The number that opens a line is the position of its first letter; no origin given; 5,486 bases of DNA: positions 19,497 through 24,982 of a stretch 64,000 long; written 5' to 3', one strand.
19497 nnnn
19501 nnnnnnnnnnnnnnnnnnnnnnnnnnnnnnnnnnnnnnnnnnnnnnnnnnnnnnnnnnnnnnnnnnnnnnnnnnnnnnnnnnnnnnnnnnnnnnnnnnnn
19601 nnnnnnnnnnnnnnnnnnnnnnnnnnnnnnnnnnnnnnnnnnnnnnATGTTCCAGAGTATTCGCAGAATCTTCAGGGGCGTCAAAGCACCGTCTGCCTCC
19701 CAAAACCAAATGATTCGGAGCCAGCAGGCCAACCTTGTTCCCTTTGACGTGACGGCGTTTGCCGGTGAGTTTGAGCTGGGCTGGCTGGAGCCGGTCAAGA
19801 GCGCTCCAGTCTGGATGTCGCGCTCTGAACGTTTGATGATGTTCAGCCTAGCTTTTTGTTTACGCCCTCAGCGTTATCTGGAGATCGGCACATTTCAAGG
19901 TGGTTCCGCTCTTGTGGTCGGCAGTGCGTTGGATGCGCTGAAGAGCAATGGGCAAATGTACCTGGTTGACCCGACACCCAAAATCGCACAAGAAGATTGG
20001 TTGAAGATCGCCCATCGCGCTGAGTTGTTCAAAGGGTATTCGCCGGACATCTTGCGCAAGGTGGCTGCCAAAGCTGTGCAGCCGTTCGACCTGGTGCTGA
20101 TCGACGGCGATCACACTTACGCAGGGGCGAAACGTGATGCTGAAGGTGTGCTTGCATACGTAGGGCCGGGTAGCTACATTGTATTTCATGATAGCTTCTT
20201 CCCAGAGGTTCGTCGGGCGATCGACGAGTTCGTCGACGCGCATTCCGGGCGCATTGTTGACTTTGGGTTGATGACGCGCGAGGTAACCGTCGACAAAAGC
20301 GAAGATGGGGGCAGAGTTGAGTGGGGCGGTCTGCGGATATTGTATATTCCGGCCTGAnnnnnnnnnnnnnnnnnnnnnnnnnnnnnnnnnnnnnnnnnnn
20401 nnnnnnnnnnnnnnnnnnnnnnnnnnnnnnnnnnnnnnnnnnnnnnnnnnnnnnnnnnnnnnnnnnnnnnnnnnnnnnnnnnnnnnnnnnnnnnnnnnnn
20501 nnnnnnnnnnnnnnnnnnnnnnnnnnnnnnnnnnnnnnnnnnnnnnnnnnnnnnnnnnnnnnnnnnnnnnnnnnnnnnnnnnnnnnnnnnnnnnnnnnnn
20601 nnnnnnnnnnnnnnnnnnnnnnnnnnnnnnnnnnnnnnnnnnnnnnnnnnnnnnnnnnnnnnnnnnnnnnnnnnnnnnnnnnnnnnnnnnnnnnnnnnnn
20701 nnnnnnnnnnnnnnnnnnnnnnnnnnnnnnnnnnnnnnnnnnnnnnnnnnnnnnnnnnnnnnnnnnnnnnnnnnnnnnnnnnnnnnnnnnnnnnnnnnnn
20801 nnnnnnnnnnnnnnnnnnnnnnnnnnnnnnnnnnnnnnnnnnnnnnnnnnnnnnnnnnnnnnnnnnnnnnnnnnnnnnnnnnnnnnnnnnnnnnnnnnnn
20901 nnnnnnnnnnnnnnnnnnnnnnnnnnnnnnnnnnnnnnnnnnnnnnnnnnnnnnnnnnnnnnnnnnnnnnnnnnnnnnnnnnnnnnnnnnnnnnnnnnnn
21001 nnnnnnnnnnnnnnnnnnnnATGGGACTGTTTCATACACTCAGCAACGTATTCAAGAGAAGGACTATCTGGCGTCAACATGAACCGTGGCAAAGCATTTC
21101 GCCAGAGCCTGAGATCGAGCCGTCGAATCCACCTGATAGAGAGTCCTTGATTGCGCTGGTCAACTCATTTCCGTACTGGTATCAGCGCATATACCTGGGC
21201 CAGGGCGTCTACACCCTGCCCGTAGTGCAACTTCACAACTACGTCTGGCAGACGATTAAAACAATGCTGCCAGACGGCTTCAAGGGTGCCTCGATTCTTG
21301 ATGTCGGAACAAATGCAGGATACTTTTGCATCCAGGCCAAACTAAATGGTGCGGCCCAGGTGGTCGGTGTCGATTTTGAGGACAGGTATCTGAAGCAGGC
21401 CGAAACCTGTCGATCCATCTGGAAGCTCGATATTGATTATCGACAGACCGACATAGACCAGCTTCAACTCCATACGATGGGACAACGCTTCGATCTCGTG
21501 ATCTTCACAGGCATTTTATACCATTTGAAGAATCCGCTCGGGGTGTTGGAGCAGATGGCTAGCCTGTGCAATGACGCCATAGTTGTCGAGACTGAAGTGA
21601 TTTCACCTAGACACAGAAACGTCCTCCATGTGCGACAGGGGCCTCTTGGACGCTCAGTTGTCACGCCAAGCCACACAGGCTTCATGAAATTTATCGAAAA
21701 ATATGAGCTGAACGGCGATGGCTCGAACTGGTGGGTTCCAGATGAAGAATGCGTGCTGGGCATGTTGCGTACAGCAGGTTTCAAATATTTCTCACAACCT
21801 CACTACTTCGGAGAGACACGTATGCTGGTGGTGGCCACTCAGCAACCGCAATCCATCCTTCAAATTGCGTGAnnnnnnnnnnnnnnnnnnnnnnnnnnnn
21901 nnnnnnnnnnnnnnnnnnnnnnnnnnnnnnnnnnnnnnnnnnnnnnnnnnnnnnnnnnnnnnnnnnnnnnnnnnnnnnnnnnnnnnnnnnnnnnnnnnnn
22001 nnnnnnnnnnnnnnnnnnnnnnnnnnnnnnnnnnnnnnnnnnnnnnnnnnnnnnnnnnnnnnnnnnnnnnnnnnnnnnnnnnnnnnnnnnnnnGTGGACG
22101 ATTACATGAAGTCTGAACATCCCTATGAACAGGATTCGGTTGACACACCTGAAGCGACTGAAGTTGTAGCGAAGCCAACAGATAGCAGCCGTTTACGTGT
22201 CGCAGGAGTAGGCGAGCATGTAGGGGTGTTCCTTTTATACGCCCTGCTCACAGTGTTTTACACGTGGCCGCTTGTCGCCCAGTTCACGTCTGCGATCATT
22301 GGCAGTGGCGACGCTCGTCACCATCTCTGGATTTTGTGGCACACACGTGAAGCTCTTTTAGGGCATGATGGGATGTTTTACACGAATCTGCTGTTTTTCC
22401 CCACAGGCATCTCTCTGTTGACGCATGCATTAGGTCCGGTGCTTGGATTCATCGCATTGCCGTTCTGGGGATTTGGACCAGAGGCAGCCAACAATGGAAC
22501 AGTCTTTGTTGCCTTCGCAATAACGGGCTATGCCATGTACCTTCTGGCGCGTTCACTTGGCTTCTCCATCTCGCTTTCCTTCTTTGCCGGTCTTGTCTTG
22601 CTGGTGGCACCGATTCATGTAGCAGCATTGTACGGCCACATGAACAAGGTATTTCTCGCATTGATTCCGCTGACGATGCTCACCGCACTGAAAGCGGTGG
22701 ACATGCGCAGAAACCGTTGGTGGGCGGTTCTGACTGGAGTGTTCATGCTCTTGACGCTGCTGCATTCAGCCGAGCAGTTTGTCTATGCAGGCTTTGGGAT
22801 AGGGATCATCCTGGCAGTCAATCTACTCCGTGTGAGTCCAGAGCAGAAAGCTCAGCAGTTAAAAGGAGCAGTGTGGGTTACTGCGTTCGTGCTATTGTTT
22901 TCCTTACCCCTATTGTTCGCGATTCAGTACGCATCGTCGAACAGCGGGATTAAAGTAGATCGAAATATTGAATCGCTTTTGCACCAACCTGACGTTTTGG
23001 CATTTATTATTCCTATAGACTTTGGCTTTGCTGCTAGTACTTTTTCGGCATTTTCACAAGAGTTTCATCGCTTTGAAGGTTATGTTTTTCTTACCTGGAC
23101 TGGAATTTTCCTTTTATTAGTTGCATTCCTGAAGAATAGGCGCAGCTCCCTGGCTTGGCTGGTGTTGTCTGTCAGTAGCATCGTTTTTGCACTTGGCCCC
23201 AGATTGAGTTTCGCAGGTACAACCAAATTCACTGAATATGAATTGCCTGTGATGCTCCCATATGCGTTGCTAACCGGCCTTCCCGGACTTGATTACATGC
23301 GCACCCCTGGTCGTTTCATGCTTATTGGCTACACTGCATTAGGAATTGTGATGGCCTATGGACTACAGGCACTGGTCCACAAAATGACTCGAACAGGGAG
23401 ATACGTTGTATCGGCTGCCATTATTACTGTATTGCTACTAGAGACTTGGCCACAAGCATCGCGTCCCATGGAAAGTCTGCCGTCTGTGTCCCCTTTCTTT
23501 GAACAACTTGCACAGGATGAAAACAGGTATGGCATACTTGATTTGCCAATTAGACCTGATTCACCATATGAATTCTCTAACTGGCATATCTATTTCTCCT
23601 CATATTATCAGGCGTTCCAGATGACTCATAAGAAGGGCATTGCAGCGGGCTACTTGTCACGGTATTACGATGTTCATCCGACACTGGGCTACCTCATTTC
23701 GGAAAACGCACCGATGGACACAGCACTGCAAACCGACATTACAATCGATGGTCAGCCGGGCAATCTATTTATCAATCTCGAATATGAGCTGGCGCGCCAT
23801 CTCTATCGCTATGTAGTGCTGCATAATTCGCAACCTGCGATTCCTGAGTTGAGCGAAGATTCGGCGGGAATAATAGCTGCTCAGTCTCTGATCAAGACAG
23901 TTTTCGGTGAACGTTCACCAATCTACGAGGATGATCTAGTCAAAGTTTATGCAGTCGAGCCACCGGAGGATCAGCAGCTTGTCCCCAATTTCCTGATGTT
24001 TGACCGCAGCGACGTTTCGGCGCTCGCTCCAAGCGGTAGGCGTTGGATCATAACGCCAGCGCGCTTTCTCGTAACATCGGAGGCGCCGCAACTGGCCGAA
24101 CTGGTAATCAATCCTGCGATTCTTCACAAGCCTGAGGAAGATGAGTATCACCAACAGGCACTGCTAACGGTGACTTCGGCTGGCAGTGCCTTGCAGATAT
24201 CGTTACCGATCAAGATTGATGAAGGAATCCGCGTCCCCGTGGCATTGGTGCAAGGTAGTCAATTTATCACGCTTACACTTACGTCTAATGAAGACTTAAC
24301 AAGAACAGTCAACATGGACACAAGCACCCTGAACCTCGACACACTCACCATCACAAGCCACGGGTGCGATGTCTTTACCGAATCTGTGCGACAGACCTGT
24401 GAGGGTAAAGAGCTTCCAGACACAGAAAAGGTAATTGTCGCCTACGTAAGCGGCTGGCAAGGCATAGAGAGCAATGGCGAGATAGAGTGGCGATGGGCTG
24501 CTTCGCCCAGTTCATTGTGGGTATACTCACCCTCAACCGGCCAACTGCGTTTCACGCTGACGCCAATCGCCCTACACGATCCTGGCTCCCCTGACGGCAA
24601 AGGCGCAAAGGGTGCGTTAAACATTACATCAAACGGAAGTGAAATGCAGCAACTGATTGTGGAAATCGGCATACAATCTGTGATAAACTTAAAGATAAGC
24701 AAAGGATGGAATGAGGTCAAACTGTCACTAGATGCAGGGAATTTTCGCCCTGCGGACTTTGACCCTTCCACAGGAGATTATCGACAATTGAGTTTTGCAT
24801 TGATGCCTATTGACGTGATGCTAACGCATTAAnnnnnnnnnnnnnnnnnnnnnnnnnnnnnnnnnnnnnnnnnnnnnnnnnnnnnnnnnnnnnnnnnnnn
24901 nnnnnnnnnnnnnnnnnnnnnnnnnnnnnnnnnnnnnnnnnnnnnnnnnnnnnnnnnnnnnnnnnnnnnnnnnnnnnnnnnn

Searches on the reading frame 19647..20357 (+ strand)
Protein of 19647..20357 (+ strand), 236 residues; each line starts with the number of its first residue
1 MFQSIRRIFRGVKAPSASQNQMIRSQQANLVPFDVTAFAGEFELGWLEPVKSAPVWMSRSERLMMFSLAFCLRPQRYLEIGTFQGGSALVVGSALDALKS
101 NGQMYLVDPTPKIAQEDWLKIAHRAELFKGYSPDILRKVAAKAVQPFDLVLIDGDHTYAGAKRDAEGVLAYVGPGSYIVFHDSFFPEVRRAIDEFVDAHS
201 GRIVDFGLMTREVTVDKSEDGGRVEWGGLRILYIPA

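Call 9: search_protein_families(library=pfam, proteins=[window:19647-20357:+], max_evalue=0.001)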
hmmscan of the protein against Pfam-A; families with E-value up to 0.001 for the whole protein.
window:19647-20357:+ (236 aa): 2 families
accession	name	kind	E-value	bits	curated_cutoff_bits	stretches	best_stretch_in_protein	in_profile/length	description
PF13578.12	Methyltransf_24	-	6.5e-19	69.2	26.3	1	78-182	1-104/105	Methyltransferase domain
PF04989.18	RMNT_CmcI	-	9.1e-08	32.5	23.2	1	54-186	13-151/206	Rhamnosyl O-methyltransferase/CmcI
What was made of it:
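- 19647..20357 (+): Stand-alone Methyltransf_24 / CmcI-like (rhamnosyl O-MT-like) enzyme with an intact glycine loop. It is a candidate capping enzyme acting in trans. That role is an inference. Pfam PF13578 E=7e-19 and PF04989 E=9e-8 (call 9).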

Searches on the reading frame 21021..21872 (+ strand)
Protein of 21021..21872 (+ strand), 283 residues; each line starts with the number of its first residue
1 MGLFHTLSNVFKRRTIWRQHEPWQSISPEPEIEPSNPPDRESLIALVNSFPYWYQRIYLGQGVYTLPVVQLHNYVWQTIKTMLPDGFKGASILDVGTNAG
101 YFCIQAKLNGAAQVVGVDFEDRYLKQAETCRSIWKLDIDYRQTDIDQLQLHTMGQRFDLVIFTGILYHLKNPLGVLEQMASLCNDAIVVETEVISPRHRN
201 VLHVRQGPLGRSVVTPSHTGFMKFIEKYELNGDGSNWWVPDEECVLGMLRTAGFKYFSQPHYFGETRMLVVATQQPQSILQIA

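Call 11: search_protein_families(library=pfam, proteins=[window:21021-21872:+], max_evalue=10)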
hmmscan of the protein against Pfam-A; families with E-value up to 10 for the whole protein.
window:21021-21872:+ (283 aa): 13 families
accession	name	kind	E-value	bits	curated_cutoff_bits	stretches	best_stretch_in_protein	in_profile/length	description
PF08003.17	Methyltransf_9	-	9.8e-16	58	23.8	1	73-203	101-231/315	Protein of unknown function (DUF1698)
PF13489.12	Methyltransf_23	-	4.7e-13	49.6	27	1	77-198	11-123/164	Methyltransferase domain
PF13847.12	Methyltransf_31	-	6.3e-13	49.1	27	1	88-184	3-102/145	Methyltransferase domain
PF08241.18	Methyltransf_11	-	3.3e-10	40.9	21.2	1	93-181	1-85/95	Methyltransferase domain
PF13649.12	Methyltransf_25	-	5.1e-10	40.4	27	1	92-183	1-93/97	Methyltransferase domain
PF08242.18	Methyltransf_12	-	3.2e-08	34.6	30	1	93-185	1-94/98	Methyltransferase domain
PF01728.25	FtsJ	-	3e-05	24.4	24.1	1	88-206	21-141/181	FtsJ-like methyltransferase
PF07021.18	MetW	-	0.00012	22.2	21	1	78-189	6-108/193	Methionine biosynthesis protein MetW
PF05401.17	NodS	-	0.00066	20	24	1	83-173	38-123/201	Nodulation protein S (NodS)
PF01209.24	Ubie_methyltran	-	0.0024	17.7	20.1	1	72-161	32-121/233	ubiE/COQ5 methyltransferase family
PF06325.19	PrmA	-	0.0025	17.8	22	1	88-137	161-210/296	Ribosomal protein L11 methyltransferase (PrmA)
PF02353.26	CMAS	-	0.085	12.6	27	1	88-170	62-141/273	Mycolic acid cyclopropane synthetase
PF10340.15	Say1_Mug180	-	0.14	11.4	21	1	113-192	87-168/374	Steryl acetyl hydrolase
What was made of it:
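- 21021..21872 (+): Stand-alone class I SAM-MT (Methyltransf_23/9) with intact motif I '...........' and an acidic loop 'VVGVDFE'. It is a candidate capping enzyme acting in trans. That role is an inference. Pfam (call 11).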

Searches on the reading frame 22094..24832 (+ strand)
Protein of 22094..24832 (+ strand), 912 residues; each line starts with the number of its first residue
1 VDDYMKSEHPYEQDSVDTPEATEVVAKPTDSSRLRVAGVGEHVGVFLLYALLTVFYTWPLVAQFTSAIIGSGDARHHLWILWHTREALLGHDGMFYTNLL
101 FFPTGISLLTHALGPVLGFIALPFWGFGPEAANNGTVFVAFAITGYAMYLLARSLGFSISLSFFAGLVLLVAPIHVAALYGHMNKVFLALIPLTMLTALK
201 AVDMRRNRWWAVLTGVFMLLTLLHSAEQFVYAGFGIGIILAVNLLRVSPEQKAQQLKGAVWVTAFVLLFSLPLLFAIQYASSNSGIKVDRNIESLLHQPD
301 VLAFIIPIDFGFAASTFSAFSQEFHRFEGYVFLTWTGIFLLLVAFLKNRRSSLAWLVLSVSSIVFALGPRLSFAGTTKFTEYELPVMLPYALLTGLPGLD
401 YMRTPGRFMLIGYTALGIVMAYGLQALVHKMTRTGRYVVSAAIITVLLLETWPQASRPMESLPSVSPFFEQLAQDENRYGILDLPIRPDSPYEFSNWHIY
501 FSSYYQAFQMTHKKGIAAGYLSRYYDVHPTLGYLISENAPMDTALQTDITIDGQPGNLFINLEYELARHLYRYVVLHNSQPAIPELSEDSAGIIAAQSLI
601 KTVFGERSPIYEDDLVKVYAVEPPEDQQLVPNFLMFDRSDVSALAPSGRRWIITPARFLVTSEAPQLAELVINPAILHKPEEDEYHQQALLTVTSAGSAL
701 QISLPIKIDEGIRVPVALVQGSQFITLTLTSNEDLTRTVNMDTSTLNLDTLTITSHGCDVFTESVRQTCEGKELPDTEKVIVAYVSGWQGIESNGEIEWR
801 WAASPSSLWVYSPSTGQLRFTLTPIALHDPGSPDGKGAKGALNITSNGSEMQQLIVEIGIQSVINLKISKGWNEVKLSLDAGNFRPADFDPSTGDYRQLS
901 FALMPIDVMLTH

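Call 8: search_protein_families(library=pfam, proteins=[window:22094-24832:+], max_evalue=0.001)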
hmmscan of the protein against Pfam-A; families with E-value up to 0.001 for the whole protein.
window:22094-24832:+ (912 aa): 0 families

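Call 11: search_protein_families(library=pfam, proteins=[window:22094-24832:+], max_evalue=10)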
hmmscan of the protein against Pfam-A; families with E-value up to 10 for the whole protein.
window:22094-24832:+ (912 aa): 1 family
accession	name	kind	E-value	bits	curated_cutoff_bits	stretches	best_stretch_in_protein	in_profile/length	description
PF10726.14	DUF2518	-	5.3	7.1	25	1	401-433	29-62/145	Protein of function (DUF2518)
